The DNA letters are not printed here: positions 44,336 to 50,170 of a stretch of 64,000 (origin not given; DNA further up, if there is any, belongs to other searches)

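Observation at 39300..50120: Lower-GC defence island with Druantia type II-like operon (C5-MTase, two unknowns, 1844-aa helicase-DUF1998)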

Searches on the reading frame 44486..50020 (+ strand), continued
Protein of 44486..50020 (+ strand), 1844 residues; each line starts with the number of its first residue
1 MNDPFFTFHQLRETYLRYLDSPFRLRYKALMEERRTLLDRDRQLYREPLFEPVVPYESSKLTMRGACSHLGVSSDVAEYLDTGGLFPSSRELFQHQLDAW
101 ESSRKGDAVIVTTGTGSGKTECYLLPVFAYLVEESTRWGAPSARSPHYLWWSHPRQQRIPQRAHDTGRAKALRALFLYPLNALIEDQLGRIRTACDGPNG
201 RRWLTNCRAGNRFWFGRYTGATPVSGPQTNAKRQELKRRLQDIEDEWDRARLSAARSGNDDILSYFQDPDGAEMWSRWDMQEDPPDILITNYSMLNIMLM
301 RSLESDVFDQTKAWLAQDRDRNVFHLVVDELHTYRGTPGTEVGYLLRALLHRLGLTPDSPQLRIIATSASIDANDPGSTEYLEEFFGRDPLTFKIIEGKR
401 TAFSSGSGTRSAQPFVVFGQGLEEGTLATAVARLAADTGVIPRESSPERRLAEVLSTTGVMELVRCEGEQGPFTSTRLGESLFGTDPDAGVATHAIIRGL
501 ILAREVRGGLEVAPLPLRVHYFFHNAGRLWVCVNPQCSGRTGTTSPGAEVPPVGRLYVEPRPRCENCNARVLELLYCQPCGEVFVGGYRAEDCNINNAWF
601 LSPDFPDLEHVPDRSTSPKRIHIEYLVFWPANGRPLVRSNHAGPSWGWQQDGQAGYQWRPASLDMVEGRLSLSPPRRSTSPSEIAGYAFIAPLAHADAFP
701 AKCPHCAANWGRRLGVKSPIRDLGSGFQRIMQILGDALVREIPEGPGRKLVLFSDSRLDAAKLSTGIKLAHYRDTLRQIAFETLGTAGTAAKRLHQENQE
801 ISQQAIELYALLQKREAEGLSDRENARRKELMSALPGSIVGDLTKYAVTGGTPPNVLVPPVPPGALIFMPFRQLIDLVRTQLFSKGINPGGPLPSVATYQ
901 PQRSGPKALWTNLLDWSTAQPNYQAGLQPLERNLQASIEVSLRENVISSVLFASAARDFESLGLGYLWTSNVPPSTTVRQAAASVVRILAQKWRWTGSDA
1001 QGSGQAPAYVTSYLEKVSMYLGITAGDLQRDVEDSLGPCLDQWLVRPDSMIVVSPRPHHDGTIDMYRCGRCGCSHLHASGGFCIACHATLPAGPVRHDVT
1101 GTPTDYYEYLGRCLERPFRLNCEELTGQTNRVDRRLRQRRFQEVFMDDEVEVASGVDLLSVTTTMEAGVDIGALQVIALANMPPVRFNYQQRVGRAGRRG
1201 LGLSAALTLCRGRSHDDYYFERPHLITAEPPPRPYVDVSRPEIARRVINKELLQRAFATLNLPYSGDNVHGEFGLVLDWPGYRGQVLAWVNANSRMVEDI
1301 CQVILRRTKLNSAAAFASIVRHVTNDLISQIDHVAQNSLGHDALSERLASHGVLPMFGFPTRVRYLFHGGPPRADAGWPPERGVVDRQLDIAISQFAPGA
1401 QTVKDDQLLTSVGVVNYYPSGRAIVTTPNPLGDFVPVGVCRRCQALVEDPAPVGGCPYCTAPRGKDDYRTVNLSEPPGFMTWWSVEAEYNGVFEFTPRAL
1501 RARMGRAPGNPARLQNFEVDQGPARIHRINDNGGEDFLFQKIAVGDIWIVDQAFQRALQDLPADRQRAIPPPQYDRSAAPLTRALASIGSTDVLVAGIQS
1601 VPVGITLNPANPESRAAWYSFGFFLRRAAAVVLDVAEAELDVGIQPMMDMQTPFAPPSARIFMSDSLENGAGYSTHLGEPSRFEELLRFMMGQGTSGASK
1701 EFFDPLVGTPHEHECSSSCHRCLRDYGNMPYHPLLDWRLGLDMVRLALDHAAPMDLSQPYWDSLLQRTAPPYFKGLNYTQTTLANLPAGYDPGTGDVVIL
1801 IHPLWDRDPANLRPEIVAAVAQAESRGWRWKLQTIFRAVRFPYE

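Call 26: search_protein_families(library=padloc, proteins=[L043:6580-9117:+, L043:9069-10001:+, L037:4436-5689:+, L037:5643-6470:+, L037:6721-9045:+, L037:8997-10001:+, L003:6145-9084:+, L003:9087-9989:+, L003:15581-16753:+, L043:15575-17479:+], max_evalue=0.001)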
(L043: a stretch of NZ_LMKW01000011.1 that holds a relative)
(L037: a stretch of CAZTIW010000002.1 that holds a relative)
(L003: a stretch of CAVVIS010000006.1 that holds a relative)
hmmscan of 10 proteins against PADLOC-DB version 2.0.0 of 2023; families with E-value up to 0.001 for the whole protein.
L043:6580-9117:+ (846 aa): 1 family
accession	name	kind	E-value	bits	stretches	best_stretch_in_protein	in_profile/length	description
PDLC00053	DruF4|DruF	-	1.5e-07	28.3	1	510-666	309-461/689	Unknown function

L043:9069-10001:+ (311 aa): 4 families
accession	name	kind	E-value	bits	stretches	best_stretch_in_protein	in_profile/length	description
PDLC00057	DruL4|DruL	-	7.4e-21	72.7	1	18-303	4-302/309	Unknown function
PDLC00056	DruL4|DruL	-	7.8e-11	39.3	1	57-279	46-280/330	Unknown function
PDLC00023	DruF2|DruF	-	1.8e-08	31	1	74-281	769-980/1011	Unknown function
PDLC00016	DruF2|DruF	-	2.9e-06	23.5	1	76-298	791-1024/1030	Unknown function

L037:4436-5689:+ (418 aa): 55 families (the best 25 are shown)
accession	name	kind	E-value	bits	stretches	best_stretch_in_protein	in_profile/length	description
PDLC03234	MTase_II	-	2.4e-59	199.5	1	27-406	6-358/375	Type II methyltransferase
PDLC00033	DruM2|DruM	-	7.5e-57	191.3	1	27-406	23-356/368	DNA cytosine methylase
PDLC03378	MTase_II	-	5.7e-55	185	1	28-409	5-325/344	Type II methyltransferase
PDLC03326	MTase_II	-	2.1e-52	176.7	1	28-409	7-370/412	Type II methyltransferase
PDLC03272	MTase_II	-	3.4e-40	136.4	1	27-406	76-382/407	Type II methyltransferase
PDLC00026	DruM2|DruM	-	9.4e-37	125.3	1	25-406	4-310/336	DNA cytosine methylase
PDLC03237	MTase_II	-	1.2e-29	100.8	2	26-202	794-970/1036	Type II methyltransferase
PDLC02648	DrmMII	-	2.8e-28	96.9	1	28-405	24-442/468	DrmMII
PDLC00030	DruM2|DruM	-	3.3e-28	96.9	2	30-201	10-185/380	DNA cytosine methylase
PDLC00027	DruM2|DruM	-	5.2e-27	93.1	2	29-202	15-173/361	DNA cytosine methylase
PDLC02650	DrmMII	-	9e-27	92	3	336-406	339-410/435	DrmMII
PDLC02649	DrmMII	-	3.9e-25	86.7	2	93-210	113-229/422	DrmMII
PDLC03307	MTase_II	-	1.4e-24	85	2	28-169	3-134/382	Type II methyltransferase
PDLC03736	oMTase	-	1e-23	81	1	32-313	1026-1314/1497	orphan methyltransferase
PDLC02647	DrmMII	-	8.1e-23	78.9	2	22-224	115-306/447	DrmMII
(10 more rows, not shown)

L037:5643-6470:+ (276 aa): 0 families

L037:6721-9045:+ (775 aa): 1 family
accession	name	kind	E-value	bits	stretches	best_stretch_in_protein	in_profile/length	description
PDLC00055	DruF4|DruF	-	1.3e-07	28.4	1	410-540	336-476/703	Unknown function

L037:8997-10001:+ (335 aa): 4 families
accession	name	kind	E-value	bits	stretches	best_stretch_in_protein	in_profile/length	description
PDLC00057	DruL4|DruL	-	5e-23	79.9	1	17-334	1-305/309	Unknown function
PDLC00056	DruL4|DruL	-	5.5e-23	79.2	1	20-303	3-281/330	Unknown function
PDLC00023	DruF2|DruF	-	3.7e-21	72.9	1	17-331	696-1010/1011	Unknown function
PDLC00016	DruF2|DruF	-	8.8e-15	51.8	1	89-323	787-1021/1030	Unknown function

L003:6145-9084:+ (980 aa): 9 families
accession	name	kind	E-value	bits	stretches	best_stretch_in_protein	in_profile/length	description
PDLC00023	DruF2|DruF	-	8.1e-31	104.9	1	334-589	8-268/1011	Unknown function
PDLC00054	DruF4|DruF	-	7.3e-28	95.4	2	410-589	75-256/678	Unknown function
PDLC00016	DruF2|DruF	-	1.1e-22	77.9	1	319-594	8-290/1030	Unknown function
PDLC00021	DruF2|DruF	-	1.2e-22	78.3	2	417-595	82-261/676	Unknown function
PDLC00017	DruF2|DruF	-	8.4e-19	65.2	1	410-741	82-426/693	Unknown function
PDLC00052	DruF4|DruF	-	6.2e-18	62.3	1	409-602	81-281/692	Unknown function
PDLC00053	DruF4|DruF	-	3.8e-16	56.8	1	334-491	2-162/689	Unknown function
PDLC00020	DruF2|DruF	-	9.7e-16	55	1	410-601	81-282/693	Unknown function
PDLC00055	DruF4|DruF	-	3.8e-10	36.8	1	406-746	74-424/703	Unknown function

L003:9087-9989:+ (301 aa): 4 families
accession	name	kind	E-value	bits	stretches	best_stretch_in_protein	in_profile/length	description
PDLC00057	DruL4|DruL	-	2.9e-24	83.9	1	1-289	1-303/309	Unknown function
PDLC00056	DruL4|DruL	-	1.2e-15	55.1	1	6-279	5-295/330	Unknown function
PDLC00023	DruF2|DruF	-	3.8e-15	53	1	59-283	768-1005/1011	Unknown function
PDLC00016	DruF2|DruF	-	1.7e-11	40.9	1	59-264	788-997/1030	Unknown function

L003:15581-16753:+ (391 aa): 7 families
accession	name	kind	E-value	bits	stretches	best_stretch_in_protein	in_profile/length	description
PDLC00060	DruK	-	1.7e-18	65.1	1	15-300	2-284/347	PD-(D/E)XK nuclease superfamily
PDLC01250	Cas4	-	1.2e-10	39.9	1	142-274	49-168/168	"CAS-I,CAS-II,CAS-III,CAS-IV,CAS-V,CAS-VI; acquisition_associated"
PDLC00059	DruK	-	3e-09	34.5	1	139-360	111-305/326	PD-(D/E)XK nuclease superfamily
PDLC00943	Cas4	-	9.9e-08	30.1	1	146-274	59-179/180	CRISPR-associated protein Cas4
PDLC01747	Cas1g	-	4.5e-06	23.5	1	144-271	52-174/523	-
PDLC01611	Cas4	-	5e-06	24.9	1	144-273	46-156/158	"CAS-I,CAS-II,CAS-III,CAS-IV,CAS-V,CAS-VI; acquisition_associated"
PDLC02085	Cas4a2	-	3.5e-05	22.2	1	191-231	87-127/166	-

L043:15575-17479:+ (635 aa): 2 families
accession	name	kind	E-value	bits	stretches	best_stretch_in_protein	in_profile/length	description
PDLC03485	REase_II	-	4.9e-08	29.9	1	32-207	14-164/611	Type II restriction enzyme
PDLC03419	REase_II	-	3.1e-06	23.8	1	25-165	6-136/695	Type II restriction enzyme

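Call 30: search_protein_families(library=pfam, proteins=[L003:15581-16753:+, L003:16686-17180:+, L007:13741-14952:+, L007:14909-15367:+, L037:15511-16746:+, L043:15575-17479:+, L003:6145-9084:+, L002:15528-16688:+, L043:6580-9117:+, L037:5643-6470:+], max_evalue=0.01)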
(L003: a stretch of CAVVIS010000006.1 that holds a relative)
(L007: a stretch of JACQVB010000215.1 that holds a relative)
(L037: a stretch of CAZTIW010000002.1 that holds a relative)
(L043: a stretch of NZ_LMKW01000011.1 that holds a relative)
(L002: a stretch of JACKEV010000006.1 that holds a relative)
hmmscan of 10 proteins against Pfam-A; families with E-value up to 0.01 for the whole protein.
L003:15581-16753:+ (391 aa): 2 families
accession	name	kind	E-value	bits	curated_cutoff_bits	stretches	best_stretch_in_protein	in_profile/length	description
PF12705.13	PDDEXK_1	-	3.6e-14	53.7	22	1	14-273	1-246/247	PD-(D/E)XK nuclease superfamily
PF01930.23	Cas_Cas4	-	0.0056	17.2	22.7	0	158-273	55-158/160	Domain of unknown function DUF83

L003:16686-17180:+ (165 aa): 1 family
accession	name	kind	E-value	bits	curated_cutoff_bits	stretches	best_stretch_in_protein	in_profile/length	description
PF03852.21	Vsr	-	6.6e-28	96.8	27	1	23-95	1-73/74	DNA mismatch endonuclease Vsr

L007:13741-14952:+ (404 aa): 1 family
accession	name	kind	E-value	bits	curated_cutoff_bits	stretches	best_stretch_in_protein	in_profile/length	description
PF12705.13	PDDEXK_1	-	3.1e-20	73.6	22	1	14-277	1-247/247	PD-(D/E)XK nuclease superfamily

L007:14909-15367:+ (153 aa): 3 families
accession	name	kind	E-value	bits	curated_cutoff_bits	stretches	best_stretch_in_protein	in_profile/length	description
PF03852.21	Vsr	-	5.3e-27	93.9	27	1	15-83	1-69/74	DNA mismatch endonuclease Vsr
PF18741.7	MTES_1575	-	2.7e-07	31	38.2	1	102-144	53-95/96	REase_MTES_1575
PF04480.18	DUF559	-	2.4e-05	24.6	20.6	1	105-145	68-108/109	Protein of unknown function (DUF559)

L037:15511-16746:+ (412 aa): 1 family
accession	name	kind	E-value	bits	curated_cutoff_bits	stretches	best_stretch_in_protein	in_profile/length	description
PF12705.13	PDDEXK_1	-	8.5e-17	62.3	22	1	35-295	7-247/247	PD-(D/E)XK nuclease superfamily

L043:15575-17479:+ (635 aa): 3 families
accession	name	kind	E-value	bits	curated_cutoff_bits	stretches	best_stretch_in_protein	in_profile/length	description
PF13589.12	HATPase_c_3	-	2e-13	51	25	1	45-157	4-100/137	Histidine kinase-, DNA gyrase B-, and HSP90-like ATPase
PF02518.31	HATPase_c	-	2.1e-06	28.5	26.4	1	43-110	5-76/111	Histidine kinase-, DNA gyrase B-, and HSP90-like ATPase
PF25794.1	SACS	-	0.0056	17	32.8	0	41-74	15-47/247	Sacsin domain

L003:6145-9084:+ (980 aa): 0 families

L002:15528-16688:+ (387 aa): 2 families
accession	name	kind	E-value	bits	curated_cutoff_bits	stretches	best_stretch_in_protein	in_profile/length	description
PF12705.13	PDDEXK_1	-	3.6e-17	63.6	22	1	25-282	2-247/247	PD-(D/E)XK nuclease superfamily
PF01930.23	Cas_Cas4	-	0.0021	18.6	22.7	1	169-257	54-138/160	Domain of unknown function DUF83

L043:6580-9117:+ (846 aa): 0 families

L037:5643-6470:+ (276 aa): 1 family
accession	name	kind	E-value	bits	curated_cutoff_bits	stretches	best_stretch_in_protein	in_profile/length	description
PF00730.31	HhH-GPD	-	0.00042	21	26.2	1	63-193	3-95/108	HhH-GPD superfamily base excision DNA repair protein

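Call 33: search_solved_structures(query=window:44486-50017:+, max_evalue=0.01)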
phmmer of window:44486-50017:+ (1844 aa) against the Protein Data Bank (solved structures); distinct sequences matched with E-value up to 0.01: 3.
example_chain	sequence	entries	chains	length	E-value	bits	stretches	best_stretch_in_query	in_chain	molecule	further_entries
9wae_A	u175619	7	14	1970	3.7e-162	544.8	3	1064-1749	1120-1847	Helicase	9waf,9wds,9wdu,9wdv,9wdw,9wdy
9tu7_Y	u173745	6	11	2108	4.8e-47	163.1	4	1137-1253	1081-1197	DEAD/DEAH box helicase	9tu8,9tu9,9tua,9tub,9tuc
6znp_A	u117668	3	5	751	4.9e-13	50.3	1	90-137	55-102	Uncharacterized ATP-dependent helicase YprA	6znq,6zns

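Call 51: list_cluster_members(proteins=[P0001, P0121, window:44486-50017:+, P0014])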
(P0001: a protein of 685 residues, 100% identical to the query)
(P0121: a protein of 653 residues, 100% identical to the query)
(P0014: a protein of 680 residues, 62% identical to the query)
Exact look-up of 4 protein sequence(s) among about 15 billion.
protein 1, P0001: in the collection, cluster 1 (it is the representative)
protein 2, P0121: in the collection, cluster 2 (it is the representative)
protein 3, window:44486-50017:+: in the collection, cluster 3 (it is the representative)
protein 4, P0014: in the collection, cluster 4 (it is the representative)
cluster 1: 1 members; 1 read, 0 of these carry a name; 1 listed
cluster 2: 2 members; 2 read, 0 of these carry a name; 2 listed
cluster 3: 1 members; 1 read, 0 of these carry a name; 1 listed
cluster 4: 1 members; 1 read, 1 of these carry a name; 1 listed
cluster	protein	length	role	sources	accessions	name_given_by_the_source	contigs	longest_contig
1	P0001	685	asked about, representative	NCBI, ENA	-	-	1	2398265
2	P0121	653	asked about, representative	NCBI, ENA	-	-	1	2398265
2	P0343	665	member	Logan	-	-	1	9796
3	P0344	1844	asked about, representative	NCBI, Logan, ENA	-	-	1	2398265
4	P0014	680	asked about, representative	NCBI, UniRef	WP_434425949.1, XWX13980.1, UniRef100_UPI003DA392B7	DNA (cytosine-5-)-methyltransferase [Nannocystis pusilla] | DNA cytosine methyltransferase n=1 Tax=Nannocystis pusilla TaxID=889268 ...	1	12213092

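Call 67: search_protein_families(library=ncbifam, proteins=[window:44486-50017:+], max_evalue=0.001)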
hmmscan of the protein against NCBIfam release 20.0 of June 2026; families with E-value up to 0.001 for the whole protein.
window:44486-50017:+ (1844 aa): 4 families
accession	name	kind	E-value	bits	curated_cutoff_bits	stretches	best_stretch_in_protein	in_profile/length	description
TIGR03817.1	DECH_helic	hypoth_equivalog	1.2e-20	73.4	874.1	2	90-193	35-103/742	helicase/secretion neighborhood putative DEAH-box helicase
NF041067.1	DpdJ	equivalog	9.4e-14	50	800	2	277-353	322-392/1482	protein DpdJ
TIGR04121.1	DEXH_lig_assoc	equivalog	1.1e-06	26.7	850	0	91-149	13-55/804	ligase-associated DNA damage response DEXH box helicase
TIGR02621.3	cas3_GSU0051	exception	0.00058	18.8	400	0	1119-1218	298-393/854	type I-G CRISPR-associated helicase/endonuclease Cas3g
